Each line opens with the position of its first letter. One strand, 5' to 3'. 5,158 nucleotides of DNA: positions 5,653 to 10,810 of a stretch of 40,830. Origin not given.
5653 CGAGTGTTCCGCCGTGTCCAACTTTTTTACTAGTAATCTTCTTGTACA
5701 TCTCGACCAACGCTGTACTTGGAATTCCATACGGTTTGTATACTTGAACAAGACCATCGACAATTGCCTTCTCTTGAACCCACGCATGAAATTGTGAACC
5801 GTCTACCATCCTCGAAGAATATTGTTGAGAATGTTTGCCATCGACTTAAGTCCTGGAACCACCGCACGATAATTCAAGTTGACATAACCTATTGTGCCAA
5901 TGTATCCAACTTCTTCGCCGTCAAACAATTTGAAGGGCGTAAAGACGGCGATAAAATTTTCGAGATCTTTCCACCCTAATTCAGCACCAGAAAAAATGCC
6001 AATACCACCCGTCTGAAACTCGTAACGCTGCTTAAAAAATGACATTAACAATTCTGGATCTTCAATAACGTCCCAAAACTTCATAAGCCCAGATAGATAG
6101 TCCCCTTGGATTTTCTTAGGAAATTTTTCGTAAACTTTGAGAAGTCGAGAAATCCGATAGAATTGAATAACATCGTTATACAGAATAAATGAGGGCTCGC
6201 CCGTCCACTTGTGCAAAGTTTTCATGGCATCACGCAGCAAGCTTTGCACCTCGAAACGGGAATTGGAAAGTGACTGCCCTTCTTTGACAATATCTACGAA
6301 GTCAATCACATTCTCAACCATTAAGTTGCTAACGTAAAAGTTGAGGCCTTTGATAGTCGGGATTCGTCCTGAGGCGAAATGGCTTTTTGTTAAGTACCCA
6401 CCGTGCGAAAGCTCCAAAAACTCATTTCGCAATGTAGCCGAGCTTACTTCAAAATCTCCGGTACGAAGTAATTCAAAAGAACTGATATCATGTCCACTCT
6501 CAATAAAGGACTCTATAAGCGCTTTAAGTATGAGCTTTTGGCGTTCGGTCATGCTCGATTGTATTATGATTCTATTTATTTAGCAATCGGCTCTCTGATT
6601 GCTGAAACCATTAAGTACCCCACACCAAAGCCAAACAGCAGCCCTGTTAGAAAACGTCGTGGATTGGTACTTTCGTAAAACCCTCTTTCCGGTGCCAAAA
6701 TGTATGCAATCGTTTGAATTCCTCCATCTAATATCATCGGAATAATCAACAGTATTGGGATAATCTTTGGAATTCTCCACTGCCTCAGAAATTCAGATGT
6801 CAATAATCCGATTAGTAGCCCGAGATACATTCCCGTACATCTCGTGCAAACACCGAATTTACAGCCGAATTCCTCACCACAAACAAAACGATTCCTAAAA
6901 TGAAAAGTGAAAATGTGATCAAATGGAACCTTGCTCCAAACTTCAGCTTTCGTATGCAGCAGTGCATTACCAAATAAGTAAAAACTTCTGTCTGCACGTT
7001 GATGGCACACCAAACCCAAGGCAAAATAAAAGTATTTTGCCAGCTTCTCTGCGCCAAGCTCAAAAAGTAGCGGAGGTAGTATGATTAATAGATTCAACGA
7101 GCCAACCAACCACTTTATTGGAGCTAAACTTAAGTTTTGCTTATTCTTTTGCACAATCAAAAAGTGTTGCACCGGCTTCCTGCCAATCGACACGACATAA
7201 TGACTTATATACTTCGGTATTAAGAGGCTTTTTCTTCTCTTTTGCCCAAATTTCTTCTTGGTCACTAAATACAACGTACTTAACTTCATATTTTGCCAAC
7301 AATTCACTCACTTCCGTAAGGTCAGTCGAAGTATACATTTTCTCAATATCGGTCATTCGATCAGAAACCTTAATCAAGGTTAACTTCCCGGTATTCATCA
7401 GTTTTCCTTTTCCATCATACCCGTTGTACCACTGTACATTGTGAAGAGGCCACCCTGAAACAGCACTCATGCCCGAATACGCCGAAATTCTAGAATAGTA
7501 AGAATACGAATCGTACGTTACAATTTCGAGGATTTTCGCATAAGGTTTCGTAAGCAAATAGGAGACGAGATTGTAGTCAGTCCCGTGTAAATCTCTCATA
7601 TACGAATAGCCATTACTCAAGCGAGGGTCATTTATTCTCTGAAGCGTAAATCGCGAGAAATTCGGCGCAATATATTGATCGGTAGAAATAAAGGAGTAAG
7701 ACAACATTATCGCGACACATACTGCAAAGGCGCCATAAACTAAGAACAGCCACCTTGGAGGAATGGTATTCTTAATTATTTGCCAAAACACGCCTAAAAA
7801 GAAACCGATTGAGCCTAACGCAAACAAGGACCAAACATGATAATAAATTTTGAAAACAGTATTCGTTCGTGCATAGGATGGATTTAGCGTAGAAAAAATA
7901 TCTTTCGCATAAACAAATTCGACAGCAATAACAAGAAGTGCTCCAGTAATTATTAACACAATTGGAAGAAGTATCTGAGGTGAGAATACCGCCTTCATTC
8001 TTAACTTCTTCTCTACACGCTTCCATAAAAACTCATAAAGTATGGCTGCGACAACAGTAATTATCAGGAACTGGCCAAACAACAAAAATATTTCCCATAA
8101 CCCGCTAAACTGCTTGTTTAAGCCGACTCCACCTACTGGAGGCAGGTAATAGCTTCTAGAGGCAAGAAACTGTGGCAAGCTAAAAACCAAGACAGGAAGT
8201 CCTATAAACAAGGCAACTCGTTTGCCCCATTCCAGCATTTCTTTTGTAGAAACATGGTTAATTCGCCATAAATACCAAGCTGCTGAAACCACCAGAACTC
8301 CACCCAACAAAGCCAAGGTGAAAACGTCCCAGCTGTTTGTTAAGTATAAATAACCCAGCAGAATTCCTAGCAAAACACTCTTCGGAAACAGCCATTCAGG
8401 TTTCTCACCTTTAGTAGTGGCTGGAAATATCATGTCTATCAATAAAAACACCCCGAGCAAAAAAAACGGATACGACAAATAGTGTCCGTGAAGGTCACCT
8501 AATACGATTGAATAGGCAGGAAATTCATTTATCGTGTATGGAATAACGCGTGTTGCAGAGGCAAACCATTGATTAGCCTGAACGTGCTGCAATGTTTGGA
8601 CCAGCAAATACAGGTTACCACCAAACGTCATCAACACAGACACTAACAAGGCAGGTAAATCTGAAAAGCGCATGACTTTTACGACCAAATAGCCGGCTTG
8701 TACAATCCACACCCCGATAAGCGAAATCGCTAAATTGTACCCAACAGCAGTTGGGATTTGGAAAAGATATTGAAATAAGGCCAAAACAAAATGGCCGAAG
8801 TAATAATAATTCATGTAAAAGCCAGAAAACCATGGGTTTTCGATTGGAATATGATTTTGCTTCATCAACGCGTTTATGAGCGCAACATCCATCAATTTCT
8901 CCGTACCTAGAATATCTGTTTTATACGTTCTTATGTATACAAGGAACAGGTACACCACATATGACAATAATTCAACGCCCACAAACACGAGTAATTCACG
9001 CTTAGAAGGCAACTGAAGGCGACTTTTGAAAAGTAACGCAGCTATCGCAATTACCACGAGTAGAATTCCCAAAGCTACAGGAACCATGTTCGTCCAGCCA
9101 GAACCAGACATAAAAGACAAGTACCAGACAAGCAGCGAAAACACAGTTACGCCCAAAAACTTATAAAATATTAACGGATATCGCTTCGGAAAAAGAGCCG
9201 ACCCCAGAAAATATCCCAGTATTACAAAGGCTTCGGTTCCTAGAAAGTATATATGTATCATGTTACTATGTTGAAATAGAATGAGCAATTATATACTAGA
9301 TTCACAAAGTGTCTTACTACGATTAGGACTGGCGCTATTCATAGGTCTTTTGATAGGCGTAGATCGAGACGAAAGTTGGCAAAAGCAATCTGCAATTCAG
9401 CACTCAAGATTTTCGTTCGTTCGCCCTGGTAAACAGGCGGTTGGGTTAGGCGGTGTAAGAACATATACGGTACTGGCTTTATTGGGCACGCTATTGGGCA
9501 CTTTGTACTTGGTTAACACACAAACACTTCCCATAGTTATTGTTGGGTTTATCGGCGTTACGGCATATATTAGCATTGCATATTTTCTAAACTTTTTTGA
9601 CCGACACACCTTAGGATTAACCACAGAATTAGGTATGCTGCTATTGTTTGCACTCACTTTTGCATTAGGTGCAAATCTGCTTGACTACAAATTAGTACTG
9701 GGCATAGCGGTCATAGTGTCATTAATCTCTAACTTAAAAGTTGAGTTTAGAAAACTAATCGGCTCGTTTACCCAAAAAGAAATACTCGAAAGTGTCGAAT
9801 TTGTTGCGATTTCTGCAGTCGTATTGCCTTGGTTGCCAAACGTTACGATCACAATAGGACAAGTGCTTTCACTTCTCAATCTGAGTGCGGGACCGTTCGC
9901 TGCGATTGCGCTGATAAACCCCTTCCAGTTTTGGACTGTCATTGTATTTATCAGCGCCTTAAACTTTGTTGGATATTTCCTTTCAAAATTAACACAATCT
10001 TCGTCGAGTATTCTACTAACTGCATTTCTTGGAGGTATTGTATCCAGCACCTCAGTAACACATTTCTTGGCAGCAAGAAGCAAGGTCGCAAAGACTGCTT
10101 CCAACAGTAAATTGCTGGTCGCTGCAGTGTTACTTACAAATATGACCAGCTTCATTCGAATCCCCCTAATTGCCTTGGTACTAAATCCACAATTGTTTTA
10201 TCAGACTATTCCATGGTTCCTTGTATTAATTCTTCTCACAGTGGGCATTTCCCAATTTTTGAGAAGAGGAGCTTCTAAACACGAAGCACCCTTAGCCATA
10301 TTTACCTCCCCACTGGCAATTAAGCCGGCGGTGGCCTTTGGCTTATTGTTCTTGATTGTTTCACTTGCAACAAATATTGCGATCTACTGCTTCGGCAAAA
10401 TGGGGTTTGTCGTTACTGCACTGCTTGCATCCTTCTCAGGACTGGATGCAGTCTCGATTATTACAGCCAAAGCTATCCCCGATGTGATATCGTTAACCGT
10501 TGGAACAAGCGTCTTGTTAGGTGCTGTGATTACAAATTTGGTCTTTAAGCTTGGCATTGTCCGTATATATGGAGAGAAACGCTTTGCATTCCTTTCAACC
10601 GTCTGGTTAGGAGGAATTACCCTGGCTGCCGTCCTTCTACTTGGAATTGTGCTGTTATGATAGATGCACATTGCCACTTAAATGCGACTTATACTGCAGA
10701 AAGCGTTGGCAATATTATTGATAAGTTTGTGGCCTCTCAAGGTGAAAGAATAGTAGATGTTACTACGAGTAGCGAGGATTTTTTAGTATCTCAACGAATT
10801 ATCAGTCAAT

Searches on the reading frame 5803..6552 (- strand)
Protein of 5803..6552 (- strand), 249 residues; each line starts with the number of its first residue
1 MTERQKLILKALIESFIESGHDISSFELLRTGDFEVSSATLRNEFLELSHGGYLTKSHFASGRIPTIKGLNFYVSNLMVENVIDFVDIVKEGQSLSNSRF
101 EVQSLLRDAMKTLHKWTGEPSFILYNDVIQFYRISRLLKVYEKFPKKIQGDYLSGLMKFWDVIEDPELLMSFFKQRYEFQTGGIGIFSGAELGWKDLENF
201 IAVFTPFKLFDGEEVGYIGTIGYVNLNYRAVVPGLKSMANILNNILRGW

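Call 67: search_protein_families(library=pfam, proteins=[window:5803-6552:-], max_evalue=0.0001)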
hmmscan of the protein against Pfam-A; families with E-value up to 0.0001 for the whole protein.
window:5803-6552:- (249 aa): 1 family
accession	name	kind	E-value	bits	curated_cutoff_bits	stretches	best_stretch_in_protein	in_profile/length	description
PF01628.27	HrcA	-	3.4e-05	24.3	22.2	0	156-232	147-215/215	HrcA protein C terminal domain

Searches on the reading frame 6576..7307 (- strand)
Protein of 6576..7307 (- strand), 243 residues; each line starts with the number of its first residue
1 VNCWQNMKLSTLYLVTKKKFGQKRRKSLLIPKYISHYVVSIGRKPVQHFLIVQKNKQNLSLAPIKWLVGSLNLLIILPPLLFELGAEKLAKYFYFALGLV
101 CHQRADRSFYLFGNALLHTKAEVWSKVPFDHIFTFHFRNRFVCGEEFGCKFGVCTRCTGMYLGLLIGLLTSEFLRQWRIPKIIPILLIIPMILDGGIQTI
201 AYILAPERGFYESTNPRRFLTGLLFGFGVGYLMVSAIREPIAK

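Call 67: search_protein_families(library=pfam, proteins=[window:6576-7307:-], max_evalue=0.0001)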
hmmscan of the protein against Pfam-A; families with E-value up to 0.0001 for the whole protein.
window:6576-7307:- (243 aa): 1 family
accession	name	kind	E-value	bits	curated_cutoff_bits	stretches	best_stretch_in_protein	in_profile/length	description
PF09858.14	DUF2085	-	1.3e-22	80.4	25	1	148-231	13-89/90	Predicted membrane protein (DUF2085)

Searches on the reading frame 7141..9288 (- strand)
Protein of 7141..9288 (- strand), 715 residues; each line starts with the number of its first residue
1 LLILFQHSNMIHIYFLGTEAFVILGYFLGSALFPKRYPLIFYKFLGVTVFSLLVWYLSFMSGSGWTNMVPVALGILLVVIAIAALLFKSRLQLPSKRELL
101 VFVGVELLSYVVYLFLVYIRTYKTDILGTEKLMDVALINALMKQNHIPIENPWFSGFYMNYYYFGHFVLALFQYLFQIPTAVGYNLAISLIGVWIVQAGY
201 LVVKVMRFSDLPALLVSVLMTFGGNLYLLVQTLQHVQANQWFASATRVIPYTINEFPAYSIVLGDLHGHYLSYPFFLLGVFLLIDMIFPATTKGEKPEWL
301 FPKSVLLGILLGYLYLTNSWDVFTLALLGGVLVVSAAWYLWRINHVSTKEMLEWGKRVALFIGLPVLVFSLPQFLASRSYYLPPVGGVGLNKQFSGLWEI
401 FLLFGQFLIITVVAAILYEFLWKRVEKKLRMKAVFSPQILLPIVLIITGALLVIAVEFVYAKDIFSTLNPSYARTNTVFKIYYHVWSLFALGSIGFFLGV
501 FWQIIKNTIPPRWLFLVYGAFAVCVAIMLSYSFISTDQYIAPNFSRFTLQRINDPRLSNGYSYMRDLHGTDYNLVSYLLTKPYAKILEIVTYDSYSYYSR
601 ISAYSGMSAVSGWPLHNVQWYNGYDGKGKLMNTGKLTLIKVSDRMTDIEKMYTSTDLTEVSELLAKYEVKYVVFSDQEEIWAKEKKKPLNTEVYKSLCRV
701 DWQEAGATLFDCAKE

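Call 67: search_protein_families(library=pfam, proteins=[window:7141-9288:-], max_evalue=0.0001)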
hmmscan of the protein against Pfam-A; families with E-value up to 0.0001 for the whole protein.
window:7141-9288:- (715 aa): 1 family
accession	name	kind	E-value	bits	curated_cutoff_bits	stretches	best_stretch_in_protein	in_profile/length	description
PF10060.15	DUF2298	-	1.3e-70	239.1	27.8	2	53-422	1-390/488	Uncharacterized membrane protein (DUF2298)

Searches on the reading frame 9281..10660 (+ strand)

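Call 68: search_protein_families(library=pfam, proteins=[window:9281-10660:+], max_evalue=0.0001)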
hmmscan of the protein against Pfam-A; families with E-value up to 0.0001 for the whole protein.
window:9281-10660:+ (459 aa): 2 families
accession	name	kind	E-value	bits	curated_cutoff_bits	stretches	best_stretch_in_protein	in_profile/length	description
PF13194.11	DUF4010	-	1.6e-38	133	30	1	222-431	1-210/210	Domain of unknown function (DUF4010)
PF02308.21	MgtC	-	2.1e-09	38.2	31.4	1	15-150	1-114/121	MgtC family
